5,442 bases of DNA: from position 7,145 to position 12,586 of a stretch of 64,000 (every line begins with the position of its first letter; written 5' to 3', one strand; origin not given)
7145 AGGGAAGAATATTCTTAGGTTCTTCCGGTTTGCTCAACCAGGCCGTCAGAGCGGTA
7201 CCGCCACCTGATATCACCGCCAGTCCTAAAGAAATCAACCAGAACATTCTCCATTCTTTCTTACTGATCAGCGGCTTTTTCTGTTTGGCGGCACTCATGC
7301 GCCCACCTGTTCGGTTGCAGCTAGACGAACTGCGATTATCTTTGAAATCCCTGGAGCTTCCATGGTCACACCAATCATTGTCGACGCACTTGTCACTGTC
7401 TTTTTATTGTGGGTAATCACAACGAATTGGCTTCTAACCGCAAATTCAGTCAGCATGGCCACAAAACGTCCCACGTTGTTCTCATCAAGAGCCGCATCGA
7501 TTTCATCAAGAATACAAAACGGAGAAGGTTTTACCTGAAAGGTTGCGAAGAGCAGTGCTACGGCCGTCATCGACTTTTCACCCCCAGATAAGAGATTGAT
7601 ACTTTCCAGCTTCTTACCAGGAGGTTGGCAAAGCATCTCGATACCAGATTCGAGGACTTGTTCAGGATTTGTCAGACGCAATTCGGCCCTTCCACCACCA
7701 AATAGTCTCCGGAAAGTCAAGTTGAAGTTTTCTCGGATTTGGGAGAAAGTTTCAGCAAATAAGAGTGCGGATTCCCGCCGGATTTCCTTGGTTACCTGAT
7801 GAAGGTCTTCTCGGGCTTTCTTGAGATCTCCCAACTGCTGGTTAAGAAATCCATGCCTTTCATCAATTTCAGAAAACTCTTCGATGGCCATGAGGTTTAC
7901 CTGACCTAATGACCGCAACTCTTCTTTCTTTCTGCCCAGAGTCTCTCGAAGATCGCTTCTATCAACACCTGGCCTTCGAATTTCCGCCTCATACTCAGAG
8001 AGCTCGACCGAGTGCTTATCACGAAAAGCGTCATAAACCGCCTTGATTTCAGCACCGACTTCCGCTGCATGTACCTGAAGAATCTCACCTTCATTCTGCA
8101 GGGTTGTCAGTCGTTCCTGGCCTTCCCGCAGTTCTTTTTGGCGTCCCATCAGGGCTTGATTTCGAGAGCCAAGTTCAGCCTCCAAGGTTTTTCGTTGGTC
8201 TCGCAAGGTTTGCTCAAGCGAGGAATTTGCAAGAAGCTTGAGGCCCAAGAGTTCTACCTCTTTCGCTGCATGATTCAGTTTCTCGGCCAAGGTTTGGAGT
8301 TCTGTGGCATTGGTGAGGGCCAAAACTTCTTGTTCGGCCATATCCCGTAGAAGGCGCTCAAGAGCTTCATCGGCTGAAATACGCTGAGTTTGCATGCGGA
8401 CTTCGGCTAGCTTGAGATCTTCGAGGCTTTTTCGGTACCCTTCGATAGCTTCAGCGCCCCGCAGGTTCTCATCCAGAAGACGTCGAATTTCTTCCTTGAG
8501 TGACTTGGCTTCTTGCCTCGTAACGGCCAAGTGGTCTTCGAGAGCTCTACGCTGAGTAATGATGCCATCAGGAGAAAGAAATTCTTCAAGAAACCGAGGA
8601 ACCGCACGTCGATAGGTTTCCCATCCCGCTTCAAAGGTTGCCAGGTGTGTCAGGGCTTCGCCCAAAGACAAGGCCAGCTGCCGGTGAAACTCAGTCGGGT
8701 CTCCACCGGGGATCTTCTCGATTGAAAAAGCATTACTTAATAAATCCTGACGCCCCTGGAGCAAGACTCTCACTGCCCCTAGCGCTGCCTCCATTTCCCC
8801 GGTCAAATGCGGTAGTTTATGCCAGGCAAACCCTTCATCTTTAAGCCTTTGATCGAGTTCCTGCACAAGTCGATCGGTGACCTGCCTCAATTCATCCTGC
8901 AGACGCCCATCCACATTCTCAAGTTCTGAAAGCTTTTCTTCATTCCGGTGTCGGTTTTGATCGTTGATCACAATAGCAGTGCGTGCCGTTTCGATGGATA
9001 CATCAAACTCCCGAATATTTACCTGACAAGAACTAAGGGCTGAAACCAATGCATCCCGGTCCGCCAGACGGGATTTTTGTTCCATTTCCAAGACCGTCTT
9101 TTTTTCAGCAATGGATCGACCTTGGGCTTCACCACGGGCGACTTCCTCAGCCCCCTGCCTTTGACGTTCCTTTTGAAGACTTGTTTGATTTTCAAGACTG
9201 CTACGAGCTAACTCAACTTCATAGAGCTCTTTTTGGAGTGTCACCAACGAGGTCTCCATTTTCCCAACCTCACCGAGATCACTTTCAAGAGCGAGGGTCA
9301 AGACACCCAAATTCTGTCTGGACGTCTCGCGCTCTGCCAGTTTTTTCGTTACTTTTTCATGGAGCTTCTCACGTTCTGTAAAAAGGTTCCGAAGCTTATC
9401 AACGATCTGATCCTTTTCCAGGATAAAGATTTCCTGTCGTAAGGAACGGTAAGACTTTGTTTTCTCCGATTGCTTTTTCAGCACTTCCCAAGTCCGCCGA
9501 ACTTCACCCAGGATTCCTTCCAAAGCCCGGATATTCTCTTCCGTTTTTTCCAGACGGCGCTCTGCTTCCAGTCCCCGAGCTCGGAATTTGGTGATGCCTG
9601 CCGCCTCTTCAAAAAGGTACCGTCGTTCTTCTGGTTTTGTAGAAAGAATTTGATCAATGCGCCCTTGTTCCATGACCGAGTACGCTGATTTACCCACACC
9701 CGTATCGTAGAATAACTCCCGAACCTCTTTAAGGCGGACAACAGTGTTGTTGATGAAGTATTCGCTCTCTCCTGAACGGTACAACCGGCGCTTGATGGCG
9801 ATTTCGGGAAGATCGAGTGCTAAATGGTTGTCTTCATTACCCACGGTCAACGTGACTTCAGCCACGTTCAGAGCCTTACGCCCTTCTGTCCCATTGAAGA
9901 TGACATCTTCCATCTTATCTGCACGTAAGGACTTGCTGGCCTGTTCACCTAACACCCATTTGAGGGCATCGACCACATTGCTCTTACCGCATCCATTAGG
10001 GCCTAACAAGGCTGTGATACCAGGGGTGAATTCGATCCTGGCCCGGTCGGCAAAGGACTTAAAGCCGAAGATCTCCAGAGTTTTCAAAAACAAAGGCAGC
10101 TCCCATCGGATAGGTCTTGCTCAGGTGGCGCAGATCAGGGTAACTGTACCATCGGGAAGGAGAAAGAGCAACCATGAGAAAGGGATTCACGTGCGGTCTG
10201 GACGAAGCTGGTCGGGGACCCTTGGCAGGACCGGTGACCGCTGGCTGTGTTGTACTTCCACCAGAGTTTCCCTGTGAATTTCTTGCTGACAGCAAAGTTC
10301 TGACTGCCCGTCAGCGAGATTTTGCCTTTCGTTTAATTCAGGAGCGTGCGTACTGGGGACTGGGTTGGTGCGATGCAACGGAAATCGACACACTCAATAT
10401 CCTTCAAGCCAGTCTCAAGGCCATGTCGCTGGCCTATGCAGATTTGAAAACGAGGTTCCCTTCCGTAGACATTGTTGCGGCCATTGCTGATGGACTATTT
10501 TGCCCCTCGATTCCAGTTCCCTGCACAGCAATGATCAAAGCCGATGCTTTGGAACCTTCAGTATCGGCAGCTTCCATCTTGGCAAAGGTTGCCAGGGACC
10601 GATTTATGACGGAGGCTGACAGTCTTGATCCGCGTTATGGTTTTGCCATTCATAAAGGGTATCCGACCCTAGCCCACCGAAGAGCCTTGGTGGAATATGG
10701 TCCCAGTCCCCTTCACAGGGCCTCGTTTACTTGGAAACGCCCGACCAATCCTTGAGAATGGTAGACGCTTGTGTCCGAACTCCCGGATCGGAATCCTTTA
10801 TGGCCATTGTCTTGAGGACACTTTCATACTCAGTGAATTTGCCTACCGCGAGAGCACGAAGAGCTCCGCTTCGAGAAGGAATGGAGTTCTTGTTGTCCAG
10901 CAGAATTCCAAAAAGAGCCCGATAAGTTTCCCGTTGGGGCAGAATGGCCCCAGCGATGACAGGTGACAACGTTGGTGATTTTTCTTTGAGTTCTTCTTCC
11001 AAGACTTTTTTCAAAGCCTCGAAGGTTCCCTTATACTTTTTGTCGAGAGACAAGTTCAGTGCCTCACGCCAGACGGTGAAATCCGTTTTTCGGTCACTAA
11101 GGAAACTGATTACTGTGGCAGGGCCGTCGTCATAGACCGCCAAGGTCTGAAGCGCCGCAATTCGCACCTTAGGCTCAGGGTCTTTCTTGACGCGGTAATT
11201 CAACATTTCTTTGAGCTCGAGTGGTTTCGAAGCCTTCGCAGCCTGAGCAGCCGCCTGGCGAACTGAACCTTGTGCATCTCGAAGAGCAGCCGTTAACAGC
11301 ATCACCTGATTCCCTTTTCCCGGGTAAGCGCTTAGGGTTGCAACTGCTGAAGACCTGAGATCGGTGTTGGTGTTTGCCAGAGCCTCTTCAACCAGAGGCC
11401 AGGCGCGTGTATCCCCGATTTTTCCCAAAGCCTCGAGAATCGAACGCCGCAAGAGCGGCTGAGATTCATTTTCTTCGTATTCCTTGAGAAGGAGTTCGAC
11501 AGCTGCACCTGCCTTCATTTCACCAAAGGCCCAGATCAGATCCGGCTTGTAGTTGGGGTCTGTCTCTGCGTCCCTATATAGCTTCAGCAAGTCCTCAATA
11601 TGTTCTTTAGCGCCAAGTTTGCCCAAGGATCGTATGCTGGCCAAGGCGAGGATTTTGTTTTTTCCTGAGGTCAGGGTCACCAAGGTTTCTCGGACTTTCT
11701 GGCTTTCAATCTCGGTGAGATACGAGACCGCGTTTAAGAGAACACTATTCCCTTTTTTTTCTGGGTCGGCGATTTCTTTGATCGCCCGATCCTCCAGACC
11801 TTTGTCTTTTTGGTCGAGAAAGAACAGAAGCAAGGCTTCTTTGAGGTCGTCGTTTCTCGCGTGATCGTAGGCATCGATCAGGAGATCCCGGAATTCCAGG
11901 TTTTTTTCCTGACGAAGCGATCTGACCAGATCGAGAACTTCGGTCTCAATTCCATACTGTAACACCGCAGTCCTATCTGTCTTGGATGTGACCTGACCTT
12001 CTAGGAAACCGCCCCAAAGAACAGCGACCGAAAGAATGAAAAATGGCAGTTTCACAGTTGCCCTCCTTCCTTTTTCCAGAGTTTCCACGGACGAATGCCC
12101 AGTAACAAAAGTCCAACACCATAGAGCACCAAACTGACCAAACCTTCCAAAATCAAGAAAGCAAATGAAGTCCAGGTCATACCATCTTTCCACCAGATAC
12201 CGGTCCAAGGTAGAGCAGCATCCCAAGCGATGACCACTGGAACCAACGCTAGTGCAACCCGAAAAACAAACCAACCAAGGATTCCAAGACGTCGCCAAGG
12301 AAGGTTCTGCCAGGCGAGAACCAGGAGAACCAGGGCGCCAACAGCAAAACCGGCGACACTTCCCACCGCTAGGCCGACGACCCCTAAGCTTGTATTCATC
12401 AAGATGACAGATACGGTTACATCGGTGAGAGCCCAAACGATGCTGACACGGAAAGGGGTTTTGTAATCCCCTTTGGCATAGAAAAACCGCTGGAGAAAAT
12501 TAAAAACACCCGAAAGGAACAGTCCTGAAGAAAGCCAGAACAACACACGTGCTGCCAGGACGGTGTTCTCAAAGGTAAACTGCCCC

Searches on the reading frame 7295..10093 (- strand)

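Call 37: search_protein_families(library=pfam, proteins=[window:7295-10093:-])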
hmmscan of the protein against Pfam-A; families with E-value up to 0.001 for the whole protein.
window:7295-10093:- (932 aa): 5 families
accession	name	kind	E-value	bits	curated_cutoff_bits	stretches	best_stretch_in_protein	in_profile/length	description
PF02463.25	SMC_N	-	3.5e-72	242.8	40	1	2-917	1-219/220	RecF/RecN/SMC N terminal domain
PF13476.12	AAA_23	-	5.7e-17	63.5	27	1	6-245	2-197/201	AAA domain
PF13304.12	AAA_21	-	4.7e-11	43.7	27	1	26-69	1-63/304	AAA domain, putative AbiEii toxin, Type IV TA system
PF13175.12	AAA_15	-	5.2e-11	43.2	32.1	1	1-384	1-277/374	AAA ATPase domain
PF13555.12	AAA_29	-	1.1e-05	25.5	27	1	3-48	1-46/61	P-loop containing region of AAA domain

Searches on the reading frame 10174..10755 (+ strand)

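Call 71: search_protein_families(library=pfam, proteins=[window:10174-10755:+], max_evalue=0.01)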
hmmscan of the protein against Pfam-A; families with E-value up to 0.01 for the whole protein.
window:10174-10755:+ (193 aa): 1 family
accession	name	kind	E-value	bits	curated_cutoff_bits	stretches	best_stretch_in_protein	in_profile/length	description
PF01351.25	RNase_HII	-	1.6e-31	110.2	25.8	1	7-186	1-197/199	Ribonuclease HII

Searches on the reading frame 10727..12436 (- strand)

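Call 37: search_protein_families(library=pfam, proteins=[window:10727-12436:-])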
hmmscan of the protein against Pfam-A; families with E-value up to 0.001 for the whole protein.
window:10727-12436:- (569 aa): 4 families
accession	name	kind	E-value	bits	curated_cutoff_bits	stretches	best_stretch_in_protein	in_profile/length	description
PF13646.12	HEAT_2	-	4.3e-24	85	27.7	3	293-368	13-87/88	HEAT repeats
PF02985.28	HEAT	-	4.3e-09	36.2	23.5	0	418-433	10-25/31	HEAT repeat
PF13251.12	DUF4042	-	4.3e-06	27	27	0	409-477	41-112/182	Domain of unknown function (DUF4042)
PF11838.14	ERAP1_C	-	3.2e-05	23.9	38.2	0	305-403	52-156/318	ERAP1-like C-terminal domain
